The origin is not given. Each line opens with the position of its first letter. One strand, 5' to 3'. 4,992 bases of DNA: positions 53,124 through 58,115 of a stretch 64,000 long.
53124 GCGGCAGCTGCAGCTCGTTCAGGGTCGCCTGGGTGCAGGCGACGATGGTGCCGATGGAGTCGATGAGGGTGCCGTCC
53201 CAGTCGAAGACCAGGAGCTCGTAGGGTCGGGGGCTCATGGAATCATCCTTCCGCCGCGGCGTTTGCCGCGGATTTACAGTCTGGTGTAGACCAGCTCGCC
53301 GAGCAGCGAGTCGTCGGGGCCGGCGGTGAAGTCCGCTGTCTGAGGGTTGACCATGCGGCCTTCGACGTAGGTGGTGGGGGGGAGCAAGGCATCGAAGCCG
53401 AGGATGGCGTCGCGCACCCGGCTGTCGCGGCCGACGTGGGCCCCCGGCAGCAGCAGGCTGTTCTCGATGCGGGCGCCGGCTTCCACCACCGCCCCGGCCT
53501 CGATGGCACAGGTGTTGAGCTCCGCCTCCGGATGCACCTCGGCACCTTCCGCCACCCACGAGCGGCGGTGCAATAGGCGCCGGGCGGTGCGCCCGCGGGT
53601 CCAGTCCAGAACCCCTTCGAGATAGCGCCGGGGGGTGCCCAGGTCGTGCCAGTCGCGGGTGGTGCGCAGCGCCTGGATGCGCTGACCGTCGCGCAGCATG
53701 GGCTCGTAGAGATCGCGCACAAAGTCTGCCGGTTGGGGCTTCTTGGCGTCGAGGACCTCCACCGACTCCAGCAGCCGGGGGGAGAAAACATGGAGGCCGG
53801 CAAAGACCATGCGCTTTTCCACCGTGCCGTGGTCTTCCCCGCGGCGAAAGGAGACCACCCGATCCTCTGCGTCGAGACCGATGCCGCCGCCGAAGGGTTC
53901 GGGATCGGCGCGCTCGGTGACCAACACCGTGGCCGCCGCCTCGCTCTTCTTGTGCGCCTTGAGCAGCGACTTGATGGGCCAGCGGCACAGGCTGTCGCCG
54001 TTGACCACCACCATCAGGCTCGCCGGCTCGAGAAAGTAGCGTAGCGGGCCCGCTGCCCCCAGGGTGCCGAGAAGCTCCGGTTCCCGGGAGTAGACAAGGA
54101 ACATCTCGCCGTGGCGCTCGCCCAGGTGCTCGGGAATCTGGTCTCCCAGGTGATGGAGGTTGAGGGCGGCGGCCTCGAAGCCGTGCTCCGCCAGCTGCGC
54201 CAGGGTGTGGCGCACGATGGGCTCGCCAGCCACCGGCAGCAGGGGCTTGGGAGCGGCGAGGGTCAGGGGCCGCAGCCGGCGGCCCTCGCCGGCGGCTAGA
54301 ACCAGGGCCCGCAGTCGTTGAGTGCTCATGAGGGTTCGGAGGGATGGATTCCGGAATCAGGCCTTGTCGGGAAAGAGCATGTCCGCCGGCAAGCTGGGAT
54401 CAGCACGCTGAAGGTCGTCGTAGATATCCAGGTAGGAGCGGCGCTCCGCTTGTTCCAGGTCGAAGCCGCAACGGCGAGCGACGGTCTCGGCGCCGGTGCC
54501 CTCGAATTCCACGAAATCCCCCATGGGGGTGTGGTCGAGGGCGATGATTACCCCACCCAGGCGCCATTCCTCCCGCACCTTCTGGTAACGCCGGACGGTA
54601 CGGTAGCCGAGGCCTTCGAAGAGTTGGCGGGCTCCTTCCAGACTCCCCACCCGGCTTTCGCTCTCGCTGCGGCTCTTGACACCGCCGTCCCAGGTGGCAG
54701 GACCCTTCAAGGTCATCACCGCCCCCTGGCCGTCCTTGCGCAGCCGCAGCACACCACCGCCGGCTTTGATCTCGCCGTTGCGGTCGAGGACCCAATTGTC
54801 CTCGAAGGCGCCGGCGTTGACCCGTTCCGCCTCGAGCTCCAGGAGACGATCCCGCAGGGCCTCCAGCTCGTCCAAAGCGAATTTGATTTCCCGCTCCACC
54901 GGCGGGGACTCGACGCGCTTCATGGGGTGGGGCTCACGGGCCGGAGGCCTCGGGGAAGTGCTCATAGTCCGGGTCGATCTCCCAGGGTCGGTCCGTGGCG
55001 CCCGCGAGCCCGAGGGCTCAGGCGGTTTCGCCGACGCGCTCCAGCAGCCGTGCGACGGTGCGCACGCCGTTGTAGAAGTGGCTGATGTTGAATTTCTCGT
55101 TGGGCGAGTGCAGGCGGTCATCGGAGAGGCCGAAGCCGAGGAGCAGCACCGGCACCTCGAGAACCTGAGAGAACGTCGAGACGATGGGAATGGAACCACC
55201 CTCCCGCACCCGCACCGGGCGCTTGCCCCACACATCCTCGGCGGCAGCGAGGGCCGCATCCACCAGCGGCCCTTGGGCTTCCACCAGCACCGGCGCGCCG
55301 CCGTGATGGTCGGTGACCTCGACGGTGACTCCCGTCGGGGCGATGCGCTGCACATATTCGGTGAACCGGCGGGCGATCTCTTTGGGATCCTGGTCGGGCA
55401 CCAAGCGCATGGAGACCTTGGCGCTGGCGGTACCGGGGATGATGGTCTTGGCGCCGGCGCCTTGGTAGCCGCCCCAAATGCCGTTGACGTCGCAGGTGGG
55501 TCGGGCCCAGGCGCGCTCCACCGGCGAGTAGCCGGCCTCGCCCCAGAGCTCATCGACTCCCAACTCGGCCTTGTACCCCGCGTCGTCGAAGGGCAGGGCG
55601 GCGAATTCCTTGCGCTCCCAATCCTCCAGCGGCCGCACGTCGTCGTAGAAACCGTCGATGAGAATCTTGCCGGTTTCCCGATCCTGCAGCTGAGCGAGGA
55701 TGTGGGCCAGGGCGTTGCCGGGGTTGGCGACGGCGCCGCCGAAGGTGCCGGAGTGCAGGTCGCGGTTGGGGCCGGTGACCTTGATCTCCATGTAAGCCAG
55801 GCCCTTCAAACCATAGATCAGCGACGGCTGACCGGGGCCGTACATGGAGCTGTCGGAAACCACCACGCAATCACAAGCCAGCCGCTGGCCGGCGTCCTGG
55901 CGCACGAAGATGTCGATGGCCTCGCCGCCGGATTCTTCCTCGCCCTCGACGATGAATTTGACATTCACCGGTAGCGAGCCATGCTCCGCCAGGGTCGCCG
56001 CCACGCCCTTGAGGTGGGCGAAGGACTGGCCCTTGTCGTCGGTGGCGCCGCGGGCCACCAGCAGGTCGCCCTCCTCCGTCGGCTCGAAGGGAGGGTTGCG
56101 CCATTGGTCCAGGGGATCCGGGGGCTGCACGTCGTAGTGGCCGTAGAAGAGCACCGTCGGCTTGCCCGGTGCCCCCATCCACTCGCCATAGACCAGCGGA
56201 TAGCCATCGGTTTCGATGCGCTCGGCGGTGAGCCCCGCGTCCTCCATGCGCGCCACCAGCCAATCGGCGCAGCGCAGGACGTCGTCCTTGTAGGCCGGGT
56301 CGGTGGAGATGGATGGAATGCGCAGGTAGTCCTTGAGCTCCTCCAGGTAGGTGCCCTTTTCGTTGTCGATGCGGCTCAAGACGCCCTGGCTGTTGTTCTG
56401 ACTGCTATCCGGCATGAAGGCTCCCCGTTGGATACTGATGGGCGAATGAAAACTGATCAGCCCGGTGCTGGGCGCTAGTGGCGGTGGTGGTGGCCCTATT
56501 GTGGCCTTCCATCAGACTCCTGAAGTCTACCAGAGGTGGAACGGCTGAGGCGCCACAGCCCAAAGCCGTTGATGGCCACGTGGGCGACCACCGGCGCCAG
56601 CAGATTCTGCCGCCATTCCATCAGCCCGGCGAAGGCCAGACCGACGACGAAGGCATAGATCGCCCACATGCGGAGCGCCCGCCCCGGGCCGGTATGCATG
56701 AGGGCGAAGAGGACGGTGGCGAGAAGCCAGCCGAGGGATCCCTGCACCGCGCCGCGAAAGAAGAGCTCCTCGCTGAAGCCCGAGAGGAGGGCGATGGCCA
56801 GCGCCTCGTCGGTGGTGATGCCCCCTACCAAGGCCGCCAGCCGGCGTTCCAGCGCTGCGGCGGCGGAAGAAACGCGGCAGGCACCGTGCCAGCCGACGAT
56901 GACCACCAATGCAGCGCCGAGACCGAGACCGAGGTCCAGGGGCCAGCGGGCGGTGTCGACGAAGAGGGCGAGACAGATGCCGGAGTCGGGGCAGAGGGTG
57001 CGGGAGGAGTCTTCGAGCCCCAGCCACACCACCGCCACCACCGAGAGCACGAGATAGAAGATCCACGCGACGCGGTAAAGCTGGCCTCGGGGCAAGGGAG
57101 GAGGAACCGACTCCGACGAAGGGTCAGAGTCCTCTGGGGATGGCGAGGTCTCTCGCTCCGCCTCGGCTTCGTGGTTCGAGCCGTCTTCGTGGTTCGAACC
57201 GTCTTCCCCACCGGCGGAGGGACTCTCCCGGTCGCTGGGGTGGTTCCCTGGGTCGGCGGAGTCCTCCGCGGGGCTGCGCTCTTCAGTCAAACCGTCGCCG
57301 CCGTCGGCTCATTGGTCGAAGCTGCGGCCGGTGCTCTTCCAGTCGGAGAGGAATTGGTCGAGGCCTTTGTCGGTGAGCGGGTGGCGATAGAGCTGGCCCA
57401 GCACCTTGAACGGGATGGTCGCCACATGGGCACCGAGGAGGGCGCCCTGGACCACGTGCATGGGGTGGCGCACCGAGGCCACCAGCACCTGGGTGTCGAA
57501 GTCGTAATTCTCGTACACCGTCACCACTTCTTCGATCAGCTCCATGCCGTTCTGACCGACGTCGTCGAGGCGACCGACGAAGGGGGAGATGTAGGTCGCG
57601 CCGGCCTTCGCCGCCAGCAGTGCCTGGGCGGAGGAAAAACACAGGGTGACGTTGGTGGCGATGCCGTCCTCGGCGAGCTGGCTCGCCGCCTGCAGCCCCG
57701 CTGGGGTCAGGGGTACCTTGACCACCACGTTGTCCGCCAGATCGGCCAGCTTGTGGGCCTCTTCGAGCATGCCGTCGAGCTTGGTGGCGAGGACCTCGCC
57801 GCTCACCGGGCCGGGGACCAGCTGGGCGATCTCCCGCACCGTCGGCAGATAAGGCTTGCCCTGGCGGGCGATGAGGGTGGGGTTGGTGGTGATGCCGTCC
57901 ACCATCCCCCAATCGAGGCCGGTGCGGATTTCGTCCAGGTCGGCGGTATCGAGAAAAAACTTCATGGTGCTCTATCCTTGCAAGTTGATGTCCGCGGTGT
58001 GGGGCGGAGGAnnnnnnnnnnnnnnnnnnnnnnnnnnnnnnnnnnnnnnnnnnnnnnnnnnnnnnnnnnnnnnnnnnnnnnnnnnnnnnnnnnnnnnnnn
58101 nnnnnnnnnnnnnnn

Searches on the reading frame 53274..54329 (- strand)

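Call 32: search_protein_families(library=pfam, proteins=[window:53274-54329:-], max_evalue=0.001)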
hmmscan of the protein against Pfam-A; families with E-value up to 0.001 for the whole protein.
window:53274-54329:- (351 aa): 4 families
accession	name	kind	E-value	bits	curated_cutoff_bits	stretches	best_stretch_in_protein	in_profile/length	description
PF00483.29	NTP_transferase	-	4.7e-29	102.1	21.2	1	8-240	2-239/245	Nucleotidyl transferase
PF12804.13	NTP_transf_3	-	1.2e-12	48.7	27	1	8-172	1-128/160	MobA-like NTP transferase domain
PF24894.1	Hexapep_GlmU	-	2.7e-06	27.9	23.3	1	249-321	11-82/104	GlmU-like, C-terminal hexapeptide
PF25084.1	LbH_EIF2B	-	0.00021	21.7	54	1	253-323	18-88/105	EIF2B subunit epsilon LbH domain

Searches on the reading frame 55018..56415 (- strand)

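Call 32: search_protein_families(library=pfam, proteins=[window:55018-56415:-], max_evalue=0.001)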
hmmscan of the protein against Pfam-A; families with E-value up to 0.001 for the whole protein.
window:55018-56415:- (465 aa): 2 families
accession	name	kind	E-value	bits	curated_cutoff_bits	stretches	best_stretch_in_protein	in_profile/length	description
PF01546.33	Peptidase_M20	-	4.1e-36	125.3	24.6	1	89-459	1-205/206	Peptidase family M20/M25/M40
PF07687.19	M20_dimer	-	5.4e-20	71.8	21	1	201-361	1-105/107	Peptidase dimerisation domain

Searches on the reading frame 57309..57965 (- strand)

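Call 32: search_protein_families(library=pfam, proteins=[window:57309-57965:-], max_evalue=0.001)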
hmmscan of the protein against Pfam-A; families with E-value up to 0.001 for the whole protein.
window:57309-57965:- (218 aa): 1 family
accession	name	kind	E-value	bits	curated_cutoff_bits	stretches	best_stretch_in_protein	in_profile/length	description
PF00923.25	TAL_FSA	-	2.3e-61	208.1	27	1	3-211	1-280/285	Transaldolase/Fructose-6-phosphate aldolase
